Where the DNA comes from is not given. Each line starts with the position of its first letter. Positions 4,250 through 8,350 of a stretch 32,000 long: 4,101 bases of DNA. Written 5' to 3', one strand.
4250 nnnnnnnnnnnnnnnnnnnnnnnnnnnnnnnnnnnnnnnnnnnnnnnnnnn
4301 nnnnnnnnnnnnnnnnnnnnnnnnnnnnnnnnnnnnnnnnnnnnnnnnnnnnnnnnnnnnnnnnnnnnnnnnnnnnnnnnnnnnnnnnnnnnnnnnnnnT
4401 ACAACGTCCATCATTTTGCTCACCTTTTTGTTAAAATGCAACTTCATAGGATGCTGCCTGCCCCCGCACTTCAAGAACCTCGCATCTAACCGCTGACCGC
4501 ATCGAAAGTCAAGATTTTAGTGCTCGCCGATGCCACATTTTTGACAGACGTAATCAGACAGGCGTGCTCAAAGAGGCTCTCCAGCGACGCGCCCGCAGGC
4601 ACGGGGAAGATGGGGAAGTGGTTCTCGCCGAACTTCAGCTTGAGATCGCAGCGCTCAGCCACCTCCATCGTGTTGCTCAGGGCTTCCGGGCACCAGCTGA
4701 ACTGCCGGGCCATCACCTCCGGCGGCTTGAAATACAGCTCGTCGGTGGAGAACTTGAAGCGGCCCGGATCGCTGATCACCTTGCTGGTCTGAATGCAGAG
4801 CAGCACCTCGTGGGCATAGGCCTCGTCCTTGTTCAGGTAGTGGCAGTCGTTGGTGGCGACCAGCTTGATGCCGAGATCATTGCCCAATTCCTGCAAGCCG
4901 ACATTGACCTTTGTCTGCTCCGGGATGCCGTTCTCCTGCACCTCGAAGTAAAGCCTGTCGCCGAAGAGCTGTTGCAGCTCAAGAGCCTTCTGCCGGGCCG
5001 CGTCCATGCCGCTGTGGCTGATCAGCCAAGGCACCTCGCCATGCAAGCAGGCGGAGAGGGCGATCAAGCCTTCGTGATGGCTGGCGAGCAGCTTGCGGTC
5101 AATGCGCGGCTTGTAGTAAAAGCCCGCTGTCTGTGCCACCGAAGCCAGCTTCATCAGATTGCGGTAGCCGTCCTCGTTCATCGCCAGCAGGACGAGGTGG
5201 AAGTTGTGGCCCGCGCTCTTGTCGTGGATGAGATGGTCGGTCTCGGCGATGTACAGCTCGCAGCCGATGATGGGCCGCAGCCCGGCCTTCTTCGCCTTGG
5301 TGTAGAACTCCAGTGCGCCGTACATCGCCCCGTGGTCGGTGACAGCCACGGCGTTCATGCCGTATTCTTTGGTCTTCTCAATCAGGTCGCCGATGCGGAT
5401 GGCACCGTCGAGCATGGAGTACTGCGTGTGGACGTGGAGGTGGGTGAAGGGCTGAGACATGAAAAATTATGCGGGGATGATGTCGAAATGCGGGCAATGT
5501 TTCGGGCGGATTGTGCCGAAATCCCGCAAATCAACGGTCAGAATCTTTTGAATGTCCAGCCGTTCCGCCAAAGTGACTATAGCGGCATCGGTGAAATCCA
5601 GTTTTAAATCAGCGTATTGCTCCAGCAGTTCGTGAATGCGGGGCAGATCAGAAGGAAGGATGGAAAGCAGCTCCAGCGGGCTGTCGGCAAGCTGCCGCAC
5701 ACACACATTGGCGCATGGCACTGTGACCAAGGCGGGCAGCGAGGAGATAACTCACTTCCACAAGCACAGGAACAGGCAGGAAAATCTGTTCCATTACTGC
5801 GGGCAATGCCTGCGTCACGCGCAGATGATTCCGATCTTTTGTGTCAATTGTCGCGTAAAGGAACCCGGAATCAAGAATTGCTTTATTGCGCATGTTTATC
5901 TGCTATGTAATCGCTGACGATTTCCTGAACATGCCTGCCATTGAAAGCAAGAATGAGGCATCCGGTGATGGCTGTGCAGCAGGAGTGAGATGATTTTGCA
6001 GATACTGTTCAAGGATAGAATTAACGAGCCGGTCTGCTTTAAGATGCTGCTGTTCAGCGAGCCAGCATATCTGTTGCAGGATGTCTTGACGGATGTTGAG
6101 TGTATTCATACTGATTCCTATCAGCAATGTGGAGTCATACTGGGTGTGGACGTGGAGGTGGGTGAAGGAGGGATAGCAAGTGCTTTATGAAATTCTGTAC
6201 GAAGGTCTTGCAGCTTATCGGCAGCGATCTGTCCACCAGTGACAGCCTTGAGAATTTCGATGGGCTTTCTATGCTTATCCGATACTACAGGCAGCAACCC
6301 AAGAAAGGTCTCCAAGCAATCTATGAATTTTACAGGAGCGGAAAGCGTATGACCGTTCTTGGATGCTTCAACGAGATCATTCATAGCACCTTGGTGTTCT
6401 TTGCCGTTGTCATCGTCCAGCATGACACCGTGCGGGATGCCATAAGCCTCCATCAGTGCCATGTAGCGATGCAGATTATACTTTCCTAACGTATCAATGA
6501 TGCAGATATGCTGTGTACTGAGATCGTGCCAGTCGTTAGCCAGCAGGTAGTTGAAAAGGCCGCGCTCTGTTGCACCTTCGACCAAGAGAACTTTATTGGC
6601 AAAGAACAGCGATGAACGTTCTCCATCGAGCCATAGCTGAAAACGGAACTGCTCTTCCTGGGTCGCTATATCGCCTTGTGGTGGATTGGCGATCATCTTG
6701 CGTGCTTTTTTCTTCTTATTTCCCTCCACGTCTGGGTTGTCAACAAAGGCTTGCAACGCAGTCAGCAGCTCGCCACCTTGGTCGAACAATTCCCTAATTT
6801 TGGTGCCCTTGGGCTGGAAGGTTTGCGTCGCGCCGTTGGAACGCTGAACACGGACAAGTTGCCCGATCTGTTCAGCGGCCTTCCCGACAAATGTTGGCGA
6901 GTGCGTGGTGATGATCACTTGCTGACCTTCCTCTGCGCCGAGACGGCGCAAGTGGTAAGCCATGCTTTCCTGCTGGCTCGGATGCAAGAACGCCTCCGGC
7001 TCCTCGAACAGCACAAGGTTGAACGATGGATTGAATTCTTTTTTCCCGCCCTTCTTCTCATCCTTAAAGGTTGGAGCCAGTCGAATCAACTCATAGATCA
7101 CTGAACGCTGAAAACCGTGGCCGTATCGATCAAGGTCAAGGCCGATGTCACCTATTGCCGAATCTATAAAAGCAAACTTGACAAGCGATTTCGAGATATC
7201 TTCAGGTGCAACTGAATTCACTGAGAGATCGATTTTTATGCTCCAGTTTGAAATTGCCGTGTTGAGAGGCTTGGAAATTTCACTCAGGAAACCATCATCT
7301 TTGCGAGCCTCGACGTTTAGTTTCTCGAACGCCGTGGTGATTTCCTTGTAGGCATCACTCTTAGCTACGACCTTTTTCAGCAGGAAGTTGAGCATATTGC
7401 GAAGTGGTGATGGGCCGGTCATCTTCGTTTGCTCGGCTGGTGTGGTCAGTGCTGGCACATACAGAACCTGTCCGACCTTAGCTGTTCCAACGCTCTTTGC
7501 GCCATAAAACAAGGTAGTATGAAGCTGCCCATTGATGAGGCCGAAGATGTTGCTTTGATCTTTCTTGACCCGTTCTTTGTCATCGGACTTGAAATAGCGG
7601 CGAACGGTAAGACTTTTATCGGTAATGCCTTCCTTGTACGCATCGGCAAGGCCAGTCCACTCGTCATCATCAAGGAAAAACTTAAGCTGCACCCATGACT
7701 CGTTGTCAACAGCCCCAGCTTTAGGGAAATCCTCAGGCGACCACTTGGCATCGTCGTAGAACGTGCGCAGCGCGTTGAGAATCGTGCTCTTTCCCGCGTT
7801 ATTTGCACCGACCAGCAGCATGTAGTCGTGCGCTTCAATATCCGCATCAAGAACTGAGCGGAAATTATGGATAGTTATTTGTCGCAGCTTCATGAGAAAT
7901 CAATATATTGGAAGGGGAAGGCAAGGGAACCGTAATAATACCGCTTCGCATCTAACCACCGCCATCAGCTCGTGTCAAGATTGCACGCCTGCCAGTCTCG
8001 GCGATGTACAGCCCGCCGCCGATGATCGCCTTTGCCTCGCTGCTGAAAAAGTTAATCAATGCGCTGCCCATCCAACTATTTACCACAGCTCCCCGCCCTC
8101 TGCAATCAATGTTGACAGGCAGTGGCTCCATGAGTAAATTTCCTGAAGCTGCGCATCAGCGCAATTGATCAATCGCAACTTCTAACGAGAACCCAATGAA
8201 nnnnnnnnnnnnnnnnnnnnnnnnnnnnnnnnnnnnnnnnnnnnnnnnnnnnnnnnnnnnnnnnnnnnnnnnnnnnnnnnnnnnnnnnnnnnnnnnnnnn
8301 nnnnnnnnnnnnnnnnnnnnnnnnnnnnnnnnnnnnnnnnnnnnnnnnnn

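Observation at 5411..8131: Three dnaE/PHP-derived fragments interleaved with OLD and TA genes: a mosaic recombination hotspot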

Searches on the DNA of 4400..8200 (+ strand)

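Call 61: search_dna_similar(query=window:4400-8200:+, collection=plasmids, mode=distant, max_rows=8)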
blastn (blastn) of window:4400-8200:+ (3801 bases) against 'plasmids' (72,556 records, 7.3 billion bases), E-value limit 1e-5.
Records with a match: 13; places in all: 15; records where one place covers at least 80% of the query: 0.
Best place of each record, by identity: 60-80% 13.
By first word of the organism name: Xanthomonas 3; Acinetobacter 2; Rhodococcus 2; Paroceanicella 1; Amycolatopsis 1; Microbacterium 1; Leptospira 1; Pseudarthrobacter 1; Tsukamurella 1.
By predicted mobility (MOB-suite, as given by PLSDB): non-mobilizable 7; mobilizable 4; conjugative 2.
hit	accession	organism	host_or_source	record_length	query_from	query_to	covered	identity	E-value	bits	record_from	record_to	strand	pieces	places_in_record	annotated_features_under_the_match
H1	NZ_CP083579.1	Xanthomonas phaseoli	Manihot esculenta Crantz,single ...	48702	1792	3473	44%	76.5%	0e+0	1233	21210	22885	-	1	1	AAA family ATPase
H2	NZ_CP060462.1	Xanthomonas citri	Cell culture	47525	1792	3473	44%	76.5%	0e+0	1233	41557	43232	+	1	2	AAA family ATPase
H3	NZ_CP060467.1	Xanthomonas citri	Cell culture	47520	1792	3473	44%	76.5%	0e+0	1233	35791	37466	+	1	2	AAA family ATPase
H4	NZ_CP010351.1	Acinetobacter johnsonii XBB1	Hospital sewage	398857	2551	2807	7%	66.5%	2e-10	77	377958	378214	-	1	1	TOPRIM nucleotidyl transferase/hydrolase domain-containing protein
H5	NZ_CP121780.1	Acinetobacter johnsonii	Sputum,patient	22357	2551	2807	7%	66.5%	2e-10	77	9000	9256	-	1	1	TOPRIM nucleotidyl transferase/hydrolase domain-containing protein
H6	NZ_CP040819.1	Paroceanicella profunda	Cell culture,Deep seawater from Mariana ...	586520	748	964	6%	69.4%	8e-9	73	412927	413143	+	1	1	dnaE: DNA polymerase III subunit alpha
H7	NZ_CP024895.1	Amycolatopsis sp. AA4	Soil sample,soil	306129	312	500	5%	71.7%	1e-13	88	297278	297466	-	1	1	dnaE: DNA polymerase III subunit alpha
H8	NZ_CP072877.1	Microbacterium sp. NIBRBAC000506063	cell culture,sludge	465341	858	1051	5%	67.5%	3e-7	67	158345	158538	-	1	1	none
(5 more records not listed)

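Call 62: search_dna_similar(query=window:4400-8200:+, collection=phages, mode=distant, max_rows=8)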
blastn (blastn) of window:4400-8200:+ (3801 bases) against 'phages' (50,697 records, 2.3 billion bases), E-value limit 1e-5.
Records with a match: 7; places in all: 7; records where one place covers at least 80% of the query: 0.
Best place of each record, by identity: 60-80% 7.
By first word of the organism name: Bacteriophage 7.
By host as written in the record: - 7.
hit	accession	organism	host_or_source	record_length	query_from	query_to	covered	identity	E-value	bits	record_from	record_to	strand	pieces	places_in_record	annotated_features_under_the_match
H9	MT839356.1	Bacteriophage sp.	human fecal samples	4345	381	1049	13%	68.3%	2e-16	160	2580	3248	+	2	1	record has no annotation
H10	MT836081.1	Bacteriophage sp.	human fecal samples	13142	630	1049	6%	74.0%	8e-9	134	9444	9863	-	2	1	record has no annotation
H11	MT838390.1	Bacteriophage sp.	human fecal samples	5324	853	1052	5%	67.8%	1e-7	67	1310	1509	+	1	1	record has no annotation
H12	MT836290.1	Bacteriophage sp.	human fecal samples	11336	859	1043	5%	67.6%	4e-7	64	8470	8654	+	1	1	record has no annotation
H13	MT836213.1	Bacteriophage sp.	human fecal samples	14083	633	805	5%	69.0%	4e-7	64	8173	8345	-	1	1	record has no annotation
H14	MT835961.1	Bacteriophage sp.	human fecal samples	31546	649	801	4%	71.0%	1e-6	64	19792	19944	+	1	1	record has no annotation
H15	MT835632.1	Bacteriophage sp.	human fecal samples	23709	328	458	3%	71.2%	4e-6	61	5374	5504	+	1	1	record has no annotation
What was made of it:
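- Tried and rejected: The only substantial match is the OLD gene on Xanthomonas plasmids (calls 61, 62).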

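Call 63: get_annotated_region(hit=H1, flank=3000)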
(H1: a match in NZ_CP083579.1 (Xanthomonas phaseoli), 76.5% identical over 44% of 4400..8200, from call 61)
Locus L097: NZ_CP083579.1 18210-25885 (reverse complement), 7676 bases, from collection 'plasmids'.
description: Xanthomonas phaseoli pv. manihotis strain CHN01 plasmid pXAM48, complete sequence
organism: Xanthomonas phaseoli (NCBI taxid 43353)
taxonomy: Bacteria; Pseudomonadota; Gammaproteobacteria; Lysobacterales; Lysobacteraceae; Xanthomonas; Xanthomonas phaseoli
host: -; source: Manihot esculenta Crantz,single cell,leaves with CBB-like symptoms; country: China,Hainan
typing (MOB-suite, as given by PLSDB): non-mobilizable; mating-pair formation MPF_T
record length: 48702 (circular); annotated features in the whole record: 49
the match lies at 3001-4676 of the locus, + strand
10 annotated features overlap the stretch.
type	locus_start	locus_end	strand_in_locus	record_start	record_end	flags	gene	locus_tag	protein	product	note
CDS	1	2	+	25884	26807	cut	-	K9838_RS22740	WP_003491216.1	recombinase family protein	GO:0006310 - DNA recombination [Evidence IEA]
CDS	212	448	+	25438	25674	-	-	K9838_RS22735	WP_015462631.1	hypothetical protein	-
CDS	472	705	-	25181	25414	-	-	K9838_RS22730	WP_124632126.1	hypothetical protein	-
CDS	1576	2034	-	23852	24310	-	-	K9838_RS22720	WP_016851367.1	hypothetical protein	-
CDS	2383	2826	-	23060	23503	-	-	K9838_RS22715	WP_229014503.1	hypothetical protein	-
CDS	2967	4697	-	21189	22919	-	-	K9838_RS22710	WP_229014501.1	AAA family ATPase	-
CDS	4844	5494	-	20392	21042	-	-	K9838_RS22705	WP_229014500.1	recombinase family protein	GO:0006310 - DNA recombination [Evidence IEA]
CDS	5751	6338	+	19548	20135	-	-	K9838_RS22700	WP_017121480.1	phosphoribosyltransferase family protein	GO:0009116 - nucleoside metabolic process [Evidence IEA]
CDS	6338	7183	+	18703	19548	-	-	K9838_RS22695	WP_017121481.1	addiction module antidote protein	-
CDS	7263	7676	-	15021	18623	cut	-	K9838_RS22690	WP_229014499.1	zincin-like metallopeptidase domain-containing protein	-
